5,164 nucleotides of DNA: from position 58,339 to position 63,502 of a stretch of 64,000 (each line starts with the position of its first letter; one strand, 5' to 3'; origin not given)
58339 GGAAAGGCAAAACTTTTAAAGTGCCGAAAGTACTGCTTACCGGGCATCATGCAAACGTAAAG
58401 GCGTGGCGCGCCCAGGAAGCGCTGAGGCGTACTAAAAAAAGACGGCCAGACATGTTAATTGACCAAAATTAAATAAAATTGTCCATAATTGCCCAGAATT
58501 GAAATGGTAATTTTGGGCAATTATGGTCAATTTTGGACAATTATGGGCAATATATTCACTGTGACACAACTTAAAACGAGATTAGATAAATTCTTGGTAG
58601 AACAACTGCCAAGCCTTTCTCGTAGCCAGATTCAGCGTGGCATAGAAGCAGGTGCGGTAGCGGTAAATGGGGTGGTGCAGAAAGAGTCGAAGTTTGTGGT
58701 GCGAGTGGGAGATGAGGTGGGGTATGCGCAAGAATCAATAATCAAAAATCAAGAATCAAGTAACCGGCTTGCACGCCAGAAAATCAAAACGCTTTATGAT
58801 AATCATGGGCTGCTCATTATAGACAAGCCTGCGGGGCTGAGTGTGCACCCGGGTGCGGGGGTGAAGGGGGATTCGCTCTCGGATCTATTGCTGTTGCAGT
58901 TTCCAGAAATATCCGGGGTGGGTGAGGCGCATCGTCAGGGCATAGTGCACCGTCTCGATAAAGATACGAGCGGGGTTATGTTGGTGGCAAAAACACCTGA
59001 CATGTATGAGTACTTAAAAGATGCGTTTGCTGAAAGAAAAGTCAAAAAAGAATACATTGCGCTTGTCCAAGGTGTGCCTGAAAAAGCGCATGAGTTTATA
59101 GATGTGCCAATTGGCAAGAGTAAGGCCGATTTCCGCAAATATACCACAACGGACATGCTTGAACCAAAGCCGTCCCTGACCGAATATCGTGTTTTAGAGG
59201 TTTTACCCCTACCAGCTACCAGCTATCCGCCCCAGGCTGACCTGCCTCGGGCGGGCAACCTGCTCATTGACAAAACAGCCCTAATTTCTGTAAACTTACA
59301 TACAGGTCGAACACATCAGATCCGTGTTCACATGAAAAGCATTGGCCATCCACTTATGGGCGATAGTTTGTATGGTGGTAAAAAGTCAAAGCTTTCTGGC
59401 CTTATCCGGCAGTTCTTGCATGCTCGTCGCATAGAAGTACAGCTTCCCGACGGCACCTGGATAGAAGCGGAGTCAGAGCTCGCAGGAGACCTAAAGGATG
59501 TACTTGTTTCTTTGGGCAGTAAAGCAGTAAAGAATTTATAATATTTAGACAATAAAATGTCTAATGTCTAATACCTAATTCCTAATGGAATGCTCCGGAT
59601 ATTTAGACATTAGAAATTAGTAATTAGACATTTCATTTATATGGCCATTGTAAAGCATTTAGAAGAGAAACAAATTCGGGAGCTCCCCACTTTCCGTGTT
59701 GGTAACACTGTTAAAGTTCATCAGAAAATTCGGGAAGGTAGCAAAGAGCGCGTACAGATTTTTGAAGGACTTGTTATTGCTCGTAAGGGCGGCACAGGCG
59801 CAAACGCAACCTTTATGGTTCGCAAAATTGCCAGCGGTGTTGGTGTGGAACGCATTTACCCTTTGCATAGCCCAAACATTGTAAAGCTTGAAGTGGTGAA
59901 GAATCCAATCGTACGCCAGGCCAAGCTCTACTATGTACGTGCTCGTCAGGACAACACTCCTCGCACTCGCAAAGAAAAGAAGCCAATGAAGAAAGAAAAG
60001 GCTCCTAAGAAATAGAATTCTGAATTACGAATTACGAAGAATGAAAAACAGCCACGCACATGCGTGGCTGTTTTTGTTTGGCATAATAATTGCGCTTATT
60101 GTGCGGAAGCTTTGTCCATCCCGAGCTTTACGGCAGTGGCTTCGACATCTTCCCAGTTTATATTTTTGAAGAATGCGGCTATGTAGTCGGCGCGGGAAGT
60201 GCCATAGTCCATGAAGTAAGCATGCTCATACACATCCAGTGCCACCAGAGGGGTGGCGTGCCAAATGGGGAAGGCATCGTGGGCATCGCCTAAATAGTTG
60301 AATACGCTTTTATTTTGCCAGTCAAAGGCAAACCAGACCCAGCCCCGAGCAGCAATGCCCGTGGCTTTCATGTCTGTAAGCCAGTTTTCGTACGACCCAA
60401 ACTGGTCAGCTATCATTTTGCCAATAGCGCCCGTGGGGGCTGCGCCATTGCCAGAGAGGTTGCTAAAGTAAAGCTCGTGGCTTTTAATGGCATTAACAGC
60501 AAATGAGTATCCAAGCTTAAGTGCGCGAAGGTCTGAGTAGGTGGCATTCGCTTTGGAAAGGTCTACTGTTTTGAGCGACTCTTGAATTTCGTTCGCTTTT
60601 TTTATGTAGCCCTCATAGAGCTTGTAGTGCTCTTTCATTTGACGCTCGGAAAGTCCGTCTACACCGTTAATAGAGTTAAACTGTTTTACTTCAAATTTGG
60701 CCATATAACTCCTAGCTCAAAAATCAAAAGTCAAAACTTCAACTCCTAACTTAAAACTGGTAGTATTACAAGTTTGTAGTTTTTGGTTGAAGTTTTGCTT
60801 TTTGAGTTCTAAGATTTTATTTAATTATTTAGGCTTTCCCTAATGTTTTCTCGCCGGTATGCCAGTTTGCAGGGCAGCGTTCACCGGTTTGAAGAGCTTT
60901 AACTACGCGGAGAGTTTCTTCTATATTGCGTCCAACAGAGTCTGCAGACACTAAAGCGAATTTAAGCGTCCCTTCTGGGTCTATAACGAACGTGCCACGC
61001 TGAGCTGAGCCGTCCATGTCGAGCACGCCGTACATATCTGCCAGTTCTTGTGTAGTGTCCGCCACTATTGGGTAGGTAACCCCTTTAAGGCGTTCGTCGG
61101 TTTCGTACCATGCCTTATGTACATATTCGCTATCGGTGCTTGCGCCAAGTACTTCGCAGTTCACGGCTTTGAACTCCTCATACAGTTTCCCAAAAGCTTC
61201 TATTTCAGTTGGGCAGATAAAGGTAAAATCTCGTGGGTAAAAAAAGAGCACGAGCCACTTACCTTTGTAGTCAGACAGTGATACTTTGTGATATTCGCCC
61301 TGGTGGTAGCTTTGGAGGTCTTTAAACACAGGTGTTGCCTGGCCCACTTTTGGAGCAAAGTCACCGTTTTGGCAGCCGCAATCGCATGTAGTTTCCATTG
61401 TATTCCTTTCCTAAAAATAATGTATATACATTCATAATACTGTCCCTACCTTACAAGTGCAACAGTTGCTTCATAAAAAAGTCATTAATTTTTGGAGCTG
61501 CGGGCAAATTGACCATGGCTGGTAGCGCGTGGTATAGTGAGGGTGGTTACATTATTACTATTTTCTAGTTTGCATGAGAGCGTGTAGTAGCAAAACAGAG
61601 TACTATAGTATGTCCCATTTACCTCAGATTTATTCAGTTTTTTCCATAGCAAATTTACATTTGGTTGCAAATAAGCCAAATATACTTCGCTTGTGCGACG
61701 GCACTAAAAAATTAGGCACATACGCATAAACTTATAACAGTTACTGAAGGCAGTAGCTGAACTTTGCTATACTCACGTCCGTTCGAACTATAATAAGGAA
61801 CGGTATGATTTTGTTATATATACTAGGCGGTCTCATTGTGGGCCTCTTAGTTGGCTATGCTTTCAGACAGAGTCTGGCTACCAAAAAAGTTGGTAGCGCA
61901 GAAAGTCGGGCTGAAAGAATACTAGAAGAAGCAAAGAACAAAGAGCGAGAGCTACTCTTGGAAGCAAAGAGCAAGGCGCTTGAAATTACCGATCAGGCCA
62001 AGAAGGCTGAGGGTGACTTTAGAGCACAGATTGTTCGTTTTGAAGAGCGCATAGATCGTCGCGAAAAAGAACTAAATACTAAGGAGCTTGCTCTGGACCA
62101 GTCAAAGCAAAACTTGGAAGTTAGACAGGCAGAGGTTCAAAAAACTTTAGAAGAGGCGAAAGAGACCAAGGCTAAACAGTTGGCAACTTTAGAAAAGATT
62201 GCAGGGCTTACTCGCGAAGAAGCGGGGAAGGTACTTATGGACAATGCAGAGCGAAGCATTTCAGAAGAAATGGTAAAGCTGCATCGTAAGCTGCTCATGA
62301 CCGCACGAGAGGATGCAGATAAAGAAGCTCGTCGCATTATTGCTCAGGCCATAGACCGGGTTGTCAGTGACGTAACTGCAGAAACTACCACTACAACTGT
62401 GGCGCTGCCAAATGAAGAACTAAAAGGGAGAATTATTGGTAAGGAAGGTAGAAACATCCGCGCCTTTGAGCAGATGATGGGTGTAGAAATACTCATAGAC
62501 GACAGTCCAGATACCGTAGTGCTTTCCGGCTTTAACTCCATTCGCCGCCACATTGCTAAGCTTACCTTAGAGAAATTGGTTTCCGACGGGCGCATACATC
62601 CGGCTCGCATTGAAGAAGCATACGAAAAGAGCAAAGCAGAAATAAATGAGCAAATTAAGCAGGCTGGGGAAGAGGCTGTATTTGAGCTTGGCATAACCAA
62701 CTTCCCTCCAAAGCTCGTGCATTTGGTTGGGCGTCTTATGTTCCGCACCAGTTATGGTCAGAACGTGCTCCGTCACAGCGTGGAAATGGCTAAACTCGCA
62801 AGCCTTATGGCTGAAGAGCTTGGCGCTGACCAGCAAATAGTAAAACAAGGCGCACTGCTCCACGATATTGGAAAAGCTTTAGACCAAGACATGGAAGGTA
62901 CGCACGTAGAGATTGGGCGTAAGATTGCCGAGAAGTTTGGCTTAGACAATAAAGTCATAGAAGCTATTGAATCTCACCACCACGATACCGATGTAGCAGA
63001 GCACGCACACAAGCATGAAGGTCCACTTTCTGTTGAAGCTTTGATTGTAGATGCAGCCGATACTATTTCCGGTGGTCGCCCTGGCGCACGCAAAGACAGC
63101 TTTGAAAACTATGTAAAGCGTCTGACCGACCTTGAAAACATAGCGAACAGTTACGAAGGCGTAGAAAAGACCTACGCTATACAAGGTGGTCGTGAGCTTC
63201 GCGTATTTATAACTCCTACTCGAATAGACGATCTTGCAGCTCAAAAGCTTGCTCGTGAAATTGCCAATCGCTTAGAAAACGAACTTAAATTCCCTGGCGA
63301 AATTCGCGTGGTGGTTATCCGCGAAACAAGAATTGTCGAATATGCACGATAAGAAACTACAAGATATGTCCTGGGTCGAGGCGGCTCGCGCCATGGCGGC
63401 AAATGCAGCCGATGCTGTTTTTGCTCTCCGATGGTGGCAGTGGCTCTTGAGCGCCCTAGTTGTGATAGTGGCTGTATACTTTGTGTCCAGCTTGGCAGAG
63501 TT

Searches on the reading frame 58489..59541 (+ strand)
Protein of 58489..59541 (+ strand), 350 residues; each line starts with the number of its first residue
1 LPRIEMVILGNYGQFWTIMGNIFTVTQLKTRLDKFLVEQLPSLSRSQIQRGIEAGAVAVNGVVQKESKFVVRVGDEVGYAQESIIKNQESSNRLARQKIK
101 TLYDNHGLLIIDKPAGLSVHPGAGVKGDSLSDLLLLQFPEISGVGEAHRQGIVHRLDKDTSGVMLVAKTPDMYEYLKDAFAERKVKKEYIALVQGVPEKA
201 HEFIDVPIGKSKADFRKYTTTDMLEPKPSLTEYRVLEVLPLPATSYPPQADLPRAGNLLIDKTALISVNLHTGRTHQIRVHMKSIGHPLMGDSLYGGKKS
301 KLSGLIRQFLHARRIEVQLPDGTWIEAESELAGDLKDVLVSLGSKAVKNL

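Call 57: search_protein_families(library=pfam, proteins=[window:58489-59541:+], max_evalue=0.001)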
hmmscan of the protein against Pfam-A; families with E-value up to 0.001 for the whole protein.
window:58489-59541:+ (350 aa): 3 families
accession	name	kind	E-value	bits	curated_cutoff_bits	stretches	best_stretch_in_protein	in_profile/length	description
PF00849.27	PseudoU_synth_2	-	2.7e-31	109.3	26.8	1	108-283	2-151/152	RNA pseudouridylate synthase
PF01479.30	S4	-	2.7e-13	49.9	22.8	1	31-77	2-48/48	S4 domain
PF22421.1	SYY_C-terminal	-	0.00059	20.1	27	0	24-76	13-65/83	Tyrosine--tRNA ligase SYY-like C-terminal domain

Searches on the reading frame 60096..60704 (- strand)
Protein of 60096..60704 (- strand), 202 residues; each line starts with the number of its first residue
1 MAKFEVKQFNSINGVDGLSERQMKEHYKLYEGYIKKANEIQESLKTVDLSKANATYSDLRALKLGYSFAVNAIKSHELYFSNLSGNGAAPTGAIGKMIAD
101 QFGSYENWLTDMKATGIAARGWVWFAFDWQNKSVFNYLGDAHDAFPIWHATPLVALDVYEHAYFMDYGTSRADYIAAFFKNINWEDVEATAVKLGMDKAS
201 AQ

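Call 87: search_protein_families(library=pfam, proteins=[window:60096-60704:-], max_evalue=0.001)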
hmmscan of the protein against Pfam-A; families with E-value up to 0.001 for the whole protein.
window:60096-60704:- (202 aa): 1 family
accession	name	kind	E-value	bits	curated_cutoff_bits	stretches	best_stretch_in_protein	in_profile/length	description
PF02777.23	Sod_Fe_C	-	2.3e-24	85.8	20.9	1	90-189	1-101/102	Iron/manganese superoxide dismutases, C-terminal domain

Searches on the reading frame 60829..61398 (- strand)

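Call 87: search_protein_families(library=pfam, proteins=[window:60829-61398:-], max_evalue=0.001)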
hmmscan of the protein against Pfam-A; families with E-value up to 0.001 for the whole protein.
window:60829-61398:- (189 aa): 2 families
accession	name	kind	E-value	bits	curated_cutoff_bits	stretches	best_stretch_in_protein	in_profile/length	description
PF00578.27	AhpC-TSA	-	2.9e-39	134.3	26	1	18-147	1-123/124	AhpC/TSA family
PF08534.16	Redoxin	-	3.4e-17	63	26.6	1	17-153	1-136/148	Redoxin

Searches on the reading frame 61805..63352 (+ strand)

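Call 57: search_protein_families(library=pfam, proteins=[window:61805-63352:+], max_evalue=0.001)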
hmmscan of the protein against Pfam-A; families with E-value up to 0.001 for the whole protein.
window:61805-63352:+ (515 aa): 4 families
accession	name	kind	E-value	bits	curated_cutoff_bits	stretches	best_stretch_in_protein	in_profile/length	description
PF12072.13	RNase_Y_N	-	7.2e-34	117.4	32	1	2-189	2-200/201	RNase Y N-terminal region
PF01966.28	HD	-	1.6e-19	70.8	22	1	321-422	1-114/116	HD domain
PF00013.35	KH_1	-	3.6e-08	33.5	21.5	1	197-255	2-64/66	KH domain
PF08668.18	HDOD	-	4.2e-07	30.1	22.9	0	319-358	93-133/196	HDOD domain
